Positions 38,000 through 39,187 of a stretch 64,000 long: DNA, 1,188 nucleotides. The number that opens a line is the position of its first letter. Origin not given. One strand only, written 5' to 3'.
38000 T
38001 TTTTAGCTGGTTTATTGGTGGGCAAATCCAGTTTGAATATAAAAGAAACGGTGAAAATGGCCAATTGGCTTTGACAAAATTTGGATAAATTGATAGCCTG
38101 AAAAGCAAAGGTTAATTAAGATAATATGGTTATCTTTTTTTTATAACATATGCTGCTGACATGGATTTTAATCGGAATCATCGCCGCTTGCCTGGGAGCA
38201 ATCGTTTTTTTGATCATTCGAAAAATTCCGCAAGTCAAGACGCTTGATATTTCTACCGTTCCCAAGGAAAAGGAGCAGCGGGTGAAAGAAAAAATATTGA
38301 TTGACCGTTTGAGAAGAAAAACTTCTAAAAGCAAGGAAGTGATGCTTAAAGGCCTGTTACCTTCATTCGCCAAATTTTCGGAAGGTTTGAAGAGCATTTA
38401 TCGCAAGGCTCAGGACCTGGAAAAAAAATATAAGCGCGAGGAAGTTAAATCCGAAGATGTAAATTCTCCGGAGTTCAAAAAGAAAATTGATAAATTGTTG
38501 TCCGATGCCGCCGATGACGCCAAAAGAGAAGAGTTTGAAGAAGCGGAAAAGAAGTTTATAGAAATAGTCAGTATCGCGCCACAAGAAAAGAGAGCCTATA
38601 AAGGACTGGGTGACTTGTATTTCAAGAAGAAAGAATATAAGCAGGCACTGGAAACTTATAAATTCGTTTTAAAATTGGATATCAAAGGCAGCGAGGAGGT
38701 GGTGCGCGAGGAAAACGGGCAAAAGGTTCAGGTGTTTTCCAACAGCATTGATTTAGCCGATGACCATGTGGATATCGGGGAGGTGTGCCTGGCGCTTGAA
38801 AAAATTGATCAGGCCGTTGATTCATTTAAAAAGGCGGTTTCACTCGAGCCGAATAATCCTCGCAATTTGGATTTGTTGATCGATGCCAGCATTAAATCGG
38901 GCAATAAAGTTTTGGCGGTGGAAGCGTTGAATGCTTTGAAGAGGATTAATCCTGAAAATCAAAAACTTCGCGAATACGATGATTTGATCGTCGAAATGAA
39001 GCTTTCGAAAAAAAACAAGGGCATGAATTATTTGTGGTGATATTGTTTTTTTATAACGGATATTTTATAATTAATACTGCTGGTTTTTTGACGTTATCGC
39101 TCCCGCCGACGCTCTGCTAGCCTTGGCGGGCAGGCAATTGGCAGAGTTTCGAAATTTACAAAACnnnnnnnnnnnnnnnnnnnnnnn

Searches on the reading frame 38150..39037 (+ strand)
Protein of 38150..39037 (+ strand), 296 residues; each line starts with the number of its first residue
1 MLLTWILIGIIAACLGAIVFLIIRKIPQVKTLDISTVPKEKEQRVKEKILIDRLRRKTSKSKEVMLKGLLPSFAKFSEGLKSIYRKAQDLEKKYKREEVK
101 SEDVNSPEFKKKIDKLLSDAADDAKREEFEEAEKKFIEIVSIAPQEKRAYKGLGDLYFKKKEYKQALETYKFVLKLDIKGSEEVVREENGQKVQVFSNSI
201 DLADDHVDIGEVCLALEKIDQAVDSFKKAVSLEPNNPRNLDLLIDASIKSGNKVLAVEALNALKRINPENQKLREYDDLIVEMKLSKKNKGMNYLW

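Call 42: search_protein_families(library=pfam, proteins=[window:38150-39037:+], max_evalue=0.001)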
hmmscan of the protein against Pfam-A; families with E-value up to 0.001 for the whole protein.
window:38150-39037:+ (296 aa): 11 families
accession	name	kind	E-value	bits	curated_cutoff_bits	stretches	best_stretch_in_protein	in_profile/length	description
PF00515.34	TPR_1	-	9.4e-13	47.8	27.8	2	148-177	2-31/34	Tetratricopeptide repeat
PF07719.23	TPR_2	-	9.9e-12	44.5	27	1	205-236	3-34/34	Tetratricopeptide repeat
PF14559.12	TPR_19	-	2.4e-11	44.2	25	1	214-271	2-59/68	Tetratricopeptide repeat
PF13414.12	TPR_11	-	2.5e-09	37.1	26.8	0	210-238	1-29/42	TPR repeat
PF23914.1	TPR_CcmH_CycH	-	4.7e-08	33.5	42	1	209-270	56-117/158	Cytochrome c-type biogenesis protein H TPR domain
PF13181.12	TPR_8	-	1.3e-07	31.7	25.7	0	208-236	6-34/34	Tetratricopeptide repeat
PF13432.12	TPR_16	-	2.4e-07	31.5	32.7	0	126-171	10-55/65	Tetratricopeptide repeat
PF13424.12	TPR_12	-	5.4e-07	30.1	30.1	0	124-174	14-72/77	Tetratricopeptide repeat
PF13428.12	TPR_14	-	1.2e-06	29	23.5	0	208-244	6-42/44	Tetratricopeptide repeat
PF13174.12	TPR_6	-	0.00048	21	26.3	0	153-175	6-28/33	Tetratricopeptide repeat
PF13176.12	TPR_7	-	0.0005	20.4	27.9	0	149-172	1-24/36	Tetratricopeptide repeat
